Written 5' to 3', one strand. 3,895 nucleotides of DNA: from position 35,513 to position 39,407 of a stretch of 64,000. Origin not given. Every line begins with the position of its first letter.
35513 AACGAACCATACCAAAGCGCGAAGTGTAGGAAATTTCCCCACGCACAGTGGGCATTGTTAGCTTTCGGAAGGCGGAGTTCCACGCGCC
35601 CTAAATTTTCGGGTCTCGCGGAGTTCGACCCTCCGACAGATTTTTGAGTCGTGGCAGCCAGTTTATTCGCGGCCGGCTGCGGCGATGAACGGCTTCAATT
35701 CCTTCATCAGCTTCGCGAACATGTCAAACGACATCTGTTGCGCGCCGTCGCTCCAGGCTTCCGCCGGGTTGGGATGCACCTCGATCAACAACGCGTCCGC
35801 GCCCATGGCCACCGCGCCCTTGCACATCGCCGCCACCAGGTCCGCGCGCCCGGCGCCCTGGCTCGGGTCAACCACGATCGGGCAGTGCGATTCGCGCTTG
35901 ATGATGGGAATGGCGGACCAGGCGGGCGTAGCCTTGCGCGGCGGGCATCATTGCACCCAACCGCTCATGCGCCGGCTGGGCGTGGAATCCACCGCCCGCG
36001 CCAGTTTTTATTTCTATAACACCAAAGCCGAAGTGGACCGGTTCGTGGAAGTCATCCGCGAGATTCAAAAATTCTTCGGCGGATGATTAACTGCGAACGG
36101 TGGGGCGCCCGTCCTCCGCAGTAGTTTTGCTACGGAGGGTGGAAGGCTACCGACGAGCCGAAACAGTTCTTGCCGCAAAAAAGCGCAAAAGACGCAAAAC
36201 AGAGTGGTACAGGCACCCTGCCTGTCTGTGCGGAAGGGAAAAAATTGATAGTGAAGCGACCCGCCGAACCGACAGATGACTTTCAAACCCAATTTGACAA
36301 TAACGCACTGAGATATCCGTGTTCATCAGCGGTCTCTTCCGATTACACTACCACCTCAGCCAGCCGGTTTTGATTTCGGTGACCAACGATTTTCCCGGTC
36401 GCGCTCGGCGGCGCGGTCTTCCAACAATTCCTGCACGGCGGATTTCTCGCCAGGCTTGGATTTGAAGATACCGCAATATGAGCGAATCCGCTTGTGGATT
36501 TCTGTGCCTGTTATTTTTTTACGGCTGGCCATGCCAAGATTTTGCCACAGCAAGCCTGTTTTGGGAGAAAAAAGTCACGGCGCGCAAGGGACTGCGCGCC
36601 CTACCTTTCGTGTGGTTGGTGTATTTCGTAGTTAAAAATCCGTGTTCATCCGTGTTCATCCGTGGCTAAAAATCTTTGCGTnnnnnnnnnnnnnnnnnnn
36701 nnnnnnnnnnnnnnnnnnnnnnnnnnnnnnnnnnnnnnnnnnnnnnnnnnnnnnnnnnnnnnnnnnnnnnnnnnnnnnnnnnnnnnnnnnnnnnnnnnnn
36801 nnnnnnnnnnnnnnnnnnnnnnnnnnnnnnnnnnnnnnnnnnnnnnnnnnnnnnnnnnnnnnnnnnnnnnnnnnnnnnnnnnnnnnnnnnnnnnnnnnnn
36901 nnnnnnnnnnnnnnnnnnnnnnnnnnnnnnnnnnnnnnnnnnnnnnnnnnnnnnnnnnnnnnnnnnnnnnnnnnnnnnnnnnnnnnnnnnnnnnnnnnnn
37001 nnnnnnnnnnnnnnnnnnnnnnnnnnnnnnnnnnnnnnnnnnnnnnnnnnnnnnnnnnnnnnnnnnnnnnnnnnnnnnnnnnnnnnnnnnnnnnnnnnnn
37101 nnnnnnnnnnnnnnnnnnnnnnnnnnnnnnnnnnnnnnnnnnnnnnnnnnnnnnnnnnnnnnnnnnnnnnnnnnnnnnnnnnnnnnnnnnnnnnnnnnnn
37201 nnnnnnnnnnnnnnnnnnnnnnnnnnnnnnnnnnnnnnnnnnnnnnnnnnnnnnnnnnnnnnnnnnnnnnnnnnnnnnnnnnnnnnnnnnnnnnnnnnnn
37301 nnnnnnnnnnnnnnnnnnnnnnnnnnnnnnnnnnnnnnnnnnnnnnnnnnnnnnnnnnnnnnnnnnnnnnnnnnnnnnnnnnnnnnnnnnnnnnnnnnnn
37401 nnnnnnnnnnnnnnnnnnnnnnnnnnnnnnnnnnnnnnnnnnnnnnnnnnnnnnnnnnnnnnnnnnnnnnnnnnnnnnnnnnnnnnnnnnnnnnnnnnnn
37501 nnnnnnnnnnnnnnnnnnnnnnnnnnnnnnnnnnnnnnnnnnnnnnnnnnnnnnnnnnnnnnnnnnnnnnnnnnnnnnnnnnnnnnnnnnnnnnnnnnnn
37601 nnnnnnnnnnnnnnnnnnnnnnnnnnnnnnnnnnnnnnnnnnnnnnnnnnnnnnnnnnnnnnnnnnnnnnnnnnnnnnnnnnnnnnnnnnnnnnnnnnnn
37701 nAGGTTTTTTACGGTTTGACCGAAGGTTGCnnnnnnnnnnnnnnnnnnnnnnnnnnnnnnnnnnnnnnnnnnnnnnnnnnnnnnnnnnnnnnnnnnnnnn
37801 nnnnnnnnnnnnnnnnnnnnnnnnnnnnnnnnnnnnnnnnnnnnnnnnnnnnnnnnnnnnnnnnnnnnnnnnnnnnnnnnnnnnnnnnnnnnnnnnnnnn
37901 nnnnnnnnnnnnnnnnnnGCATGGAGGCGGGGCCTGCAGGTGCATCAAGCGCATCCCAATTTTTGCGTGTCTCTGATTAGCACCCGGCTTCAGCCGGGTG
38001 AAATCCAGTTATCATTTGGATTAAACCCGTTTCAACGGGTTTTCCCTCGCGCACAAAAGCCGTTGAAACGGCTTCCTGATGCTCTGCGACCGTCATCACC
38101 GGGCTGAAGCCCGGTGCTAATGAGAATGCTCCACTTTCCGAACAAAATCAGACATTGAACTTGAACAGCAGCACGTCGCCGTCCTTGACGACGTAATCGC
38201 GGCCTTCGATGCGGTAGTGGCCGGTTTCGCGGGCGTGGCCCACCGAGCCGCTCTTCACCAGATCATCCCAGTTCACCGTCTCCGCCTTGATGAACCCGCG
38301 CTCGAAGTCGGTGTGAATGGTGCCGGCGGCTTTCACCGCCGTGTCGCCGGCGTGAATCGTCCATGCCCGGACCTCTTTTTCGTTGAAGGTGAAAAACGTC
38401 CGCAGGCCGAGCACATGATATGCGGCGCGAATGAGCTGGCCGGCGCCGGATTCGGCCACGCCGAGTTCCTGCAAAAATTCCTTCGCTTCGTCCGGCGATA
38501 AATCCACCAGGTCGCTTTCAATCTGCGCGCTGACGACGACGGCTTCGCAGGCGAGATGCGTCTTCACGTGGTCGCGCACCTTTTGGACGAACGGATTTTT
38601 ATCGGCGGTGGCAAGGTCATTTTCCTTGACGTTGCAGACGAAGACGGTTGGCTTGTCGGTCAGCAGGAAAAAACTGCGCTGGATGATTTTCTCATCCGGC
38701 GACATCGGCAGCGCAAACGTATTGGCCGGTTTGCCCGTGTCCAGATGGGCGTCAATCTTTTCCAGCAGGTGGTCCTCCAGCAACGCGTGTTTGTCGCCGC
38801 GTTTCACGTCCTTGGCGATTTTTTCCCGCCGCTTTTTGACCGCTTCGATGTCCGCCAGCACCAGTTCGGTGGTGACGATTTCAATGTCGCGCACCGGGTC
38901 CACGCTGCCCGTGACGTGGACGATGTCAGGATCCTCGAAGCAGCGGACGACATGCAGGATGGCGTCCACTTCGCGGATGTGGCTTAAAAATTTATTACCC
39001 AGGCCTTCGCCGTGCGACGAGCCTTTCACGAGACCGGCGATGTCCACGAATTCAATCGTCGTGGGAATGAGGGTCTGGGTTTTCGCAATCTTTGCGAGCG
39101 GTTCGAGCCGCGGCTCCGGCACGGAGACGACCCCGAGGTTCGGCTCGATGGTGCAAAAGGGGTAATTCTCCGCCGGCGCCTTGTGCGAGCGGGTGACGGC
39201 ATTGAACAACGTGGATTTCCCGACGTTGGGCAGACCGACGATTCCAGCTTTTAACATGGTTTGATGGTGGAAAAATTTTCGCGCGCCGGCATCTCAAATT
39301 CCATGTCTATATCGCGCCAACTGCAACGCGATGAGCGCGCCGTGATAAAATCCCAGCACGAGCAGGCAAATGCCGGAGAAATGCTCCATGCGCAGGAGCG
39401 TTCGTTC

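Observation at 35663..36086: Head-to-head 3' fragments of aroF and sufS joined at a microhomology: scar of a tandem duplication or Campbell-type integration bracketing the 5.5-kb giant gene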

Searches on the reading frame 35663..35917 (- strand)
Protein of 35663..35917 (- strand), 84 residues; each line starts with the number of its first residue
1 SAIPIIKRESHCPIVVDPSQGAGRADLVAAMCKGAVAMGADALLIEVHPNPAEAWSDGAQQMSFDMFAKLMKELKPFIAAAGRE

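Call 7: search_protein_families(library=pfam, proteins=[window:35663-35917:-])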
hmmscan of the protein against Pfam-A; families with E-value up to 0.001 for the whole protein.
window:35663-35917:- (84 aa): 1 family
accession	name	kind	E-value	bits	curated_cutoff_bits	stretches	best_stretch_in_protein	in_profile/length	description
PF00793.26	DAHP_synth_1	-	6e-15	55.3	25.5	1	2-76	184-266/270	DAHP synthetase I family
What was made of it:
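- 35663..35917 (-): Displaced 3' fragment of aroF: the last 84 codons plus the stop, in frame, with no indels. Pfam DAHP_synth_1, E = 6e-15 (call 7).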

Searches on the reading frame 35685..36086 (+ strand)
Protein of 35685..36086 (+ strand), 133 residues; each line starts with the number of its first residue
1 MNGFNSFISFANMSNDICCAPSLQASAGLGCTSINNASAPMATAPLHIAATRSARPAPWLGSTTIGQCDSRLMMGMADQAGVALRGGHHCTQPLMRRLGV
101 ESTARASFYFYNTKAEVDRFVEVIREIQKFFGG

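Call 7: search_protein_families(library=pfam, proteins=[window:35685-36086:+])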
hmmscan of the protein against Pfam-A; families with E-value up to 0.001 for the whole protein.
window:35685-36086:+ (133 aa): 1 family
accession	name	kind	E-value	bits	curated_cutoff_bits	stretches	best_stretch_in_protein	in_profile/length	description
PF00266.25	Aminotran_5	-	7.2e-16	58.6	21.5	1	58-120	309-371/371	Aminotransferase class-V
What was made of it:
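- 35912..36086 (+): Displaced 3' fragment of sufS: the last 57 codons plus the stop, in frame, with no indels. Pfam Aminotran_5 positions 309-371 of 371 (call 7).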

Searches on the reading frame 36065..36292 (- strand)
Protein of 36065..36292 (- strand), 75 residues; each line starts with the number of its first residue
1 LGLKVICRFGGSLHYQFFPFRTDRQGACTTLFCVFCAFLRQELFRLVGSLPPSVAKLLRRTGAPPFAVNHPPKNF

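Call 19: search_protein_families(library=pfam, proteins=[window:36065-36292:-], max_evalue=1)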
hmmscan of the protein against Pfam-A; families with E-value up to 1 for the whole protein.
window:36065-36292:- (75 aa): 0 families

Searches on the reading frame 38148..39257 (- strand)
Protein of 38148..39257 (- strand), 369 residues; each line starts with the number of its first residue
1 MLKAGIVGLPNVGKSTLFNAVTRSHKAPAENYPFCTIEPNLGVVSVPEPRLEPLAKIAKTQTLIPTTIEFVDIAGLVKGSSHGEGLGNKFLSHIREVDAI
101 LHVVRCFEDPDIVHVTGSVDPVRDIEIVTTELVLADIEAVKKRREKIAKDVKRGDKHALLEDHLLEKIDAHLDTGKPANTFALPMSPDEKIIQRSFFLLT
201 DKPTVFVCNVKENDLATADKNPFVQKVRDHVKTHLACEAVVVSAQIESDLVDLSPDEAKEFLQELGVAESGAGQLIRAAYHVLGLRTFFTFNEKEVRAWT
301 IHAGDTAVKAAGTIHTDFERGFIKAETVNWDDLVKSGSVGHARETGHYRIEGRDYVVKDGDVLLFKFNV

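Call 7: search_protein_families(library=pfam, proteins=[window:38148-39257:-])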
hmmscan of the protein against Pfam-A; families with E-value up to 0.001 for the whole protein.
window:38148-39257:- (369 aa): 3 families
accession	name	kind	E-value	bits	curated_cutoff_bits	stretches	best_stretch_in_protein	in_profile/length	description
PF06071.19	YchF-GTPase_C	-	6.4e-35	119.6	27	1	285-368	1-84/84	Protein of unknown function (DUF933)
PF01926.29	MMR_HSR1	-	2.4e-22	79.6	21.9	1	4-107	2-85/113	50S ribosome-binding GTPase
PF02421.24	FeoB_N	-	1.2e-06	28.6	27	1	5-45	4-43/156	Ferrous iron transport protein B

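Call 26: find_encoding_contigs(protein=window:38148-39257:-, flank=10000, max_places=10)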
Protein window:38148-39257:- (369 aa): 17 contigs read that carry it; 10 places shown.
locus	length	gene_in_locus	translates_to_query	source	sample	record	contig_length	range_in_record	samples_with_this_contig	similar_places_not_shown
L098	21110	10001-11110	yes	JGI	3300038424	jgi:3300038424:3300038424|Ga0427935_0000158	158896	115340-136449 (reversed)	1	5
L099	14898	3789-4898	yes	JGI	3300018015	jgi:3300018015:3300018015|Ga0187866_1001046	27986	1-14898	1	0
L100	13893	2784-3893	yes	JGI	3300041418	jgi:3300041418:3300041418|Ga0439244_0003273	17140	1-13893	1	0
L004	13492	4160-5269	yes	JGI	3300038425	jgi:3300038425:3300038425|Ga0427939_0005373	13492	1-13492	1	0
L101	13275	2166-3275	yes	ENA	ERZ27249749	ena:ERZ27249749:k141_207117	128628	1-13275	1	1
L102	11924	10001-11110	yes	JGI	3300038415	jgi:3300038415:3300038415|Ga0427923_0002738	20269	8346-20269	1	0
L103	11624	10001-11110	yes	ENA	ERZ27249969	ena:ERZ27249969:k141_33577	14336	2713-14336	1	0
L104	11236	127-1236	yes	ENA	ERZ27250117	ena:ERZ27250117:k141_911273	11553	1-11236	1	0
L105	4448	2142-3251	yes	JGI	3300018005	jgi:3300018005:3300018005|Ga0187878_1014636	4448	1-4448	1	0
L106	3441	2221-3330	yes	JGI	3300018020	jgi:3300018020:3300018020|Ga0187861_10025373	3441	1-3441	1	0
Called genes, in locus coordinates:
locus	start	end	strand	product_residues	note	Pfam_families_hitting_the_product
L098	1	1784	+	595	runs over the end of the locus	PF00496:SBP_bac_5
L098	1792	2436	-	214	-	PF02163:Peptidase_M50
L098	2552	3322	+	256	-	PF00106:adh_short, PF13561:adh_short_C2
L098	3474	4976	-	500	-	PF01029:NusB, PF22458:RsmF-B_ferredox, PF01189:Methyltr_RsmB-F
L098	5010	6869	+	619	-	PF27167:HTH_GRAD, PF03449:GreA_GreB_N, PF01272:GreA_GreB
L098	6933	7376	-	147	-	PF16798:DUF5069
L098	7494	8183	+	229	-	PF02666:PS_Dcarbxylase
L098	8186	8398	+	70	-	-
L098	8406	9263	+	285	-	PF01066:CDP-OH_P_transf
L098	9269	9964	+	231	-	PF01810:LysE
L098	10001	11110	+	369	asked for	PF01926:MMR_HSR1, PF02421:FeoB_N (weak), PF06071:YchF-GTPase_C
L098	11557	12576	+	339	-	PF18152:DAHP_snth_FXD, PF00793:DAHP_synth_1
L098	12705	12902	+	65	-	-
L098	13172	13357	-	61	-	PF00266:Aminotran_5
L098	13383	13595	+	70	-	PF00793:DAHP_synth_1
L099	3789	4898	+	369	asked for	PF01926:MMR_HSR1, PF02421:FeoB_N (weak), PF06071:YchF-GTPase_C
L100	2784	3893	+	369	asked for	PF01926:MMR_HSR1, PF02421:FeoB_N (weak), PF06071:YchF-GTPase_C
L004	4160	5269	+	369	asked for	PF01926:MMR_HSR1, PF02421:FeoB_N (weak), PF06071:YchF-GTPase_C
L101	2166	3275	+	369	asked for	PF01926:MMR_HSR1, PF02421:FeoB_N (weak), PF06071:YchF-GTPase_C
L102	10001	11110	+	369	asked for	PF01926:MMR_HSR1, PF02421:FeoB_N (weak), PF06071:YchF-GTPase_C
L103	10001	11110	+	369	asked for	PF01926:MMR_HSR1, PF02421:FeoB_N (weak), PF06071:YchF-GTPase_C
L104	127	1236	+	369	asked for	PF01926:MMR_HSR1, PF02421:FeoB_N (weak), PF06071:YchF-GTPase_C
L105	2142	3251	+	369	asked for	PF01926:MMR_HSR1, PF02421:FeoB_N (weak), PF06071:YchF-GTPase_C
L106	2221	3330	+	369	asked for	PF01926:MMR_HSR1, PF02421:FeoB_N (weak), PF06071:YchF-GTPase_C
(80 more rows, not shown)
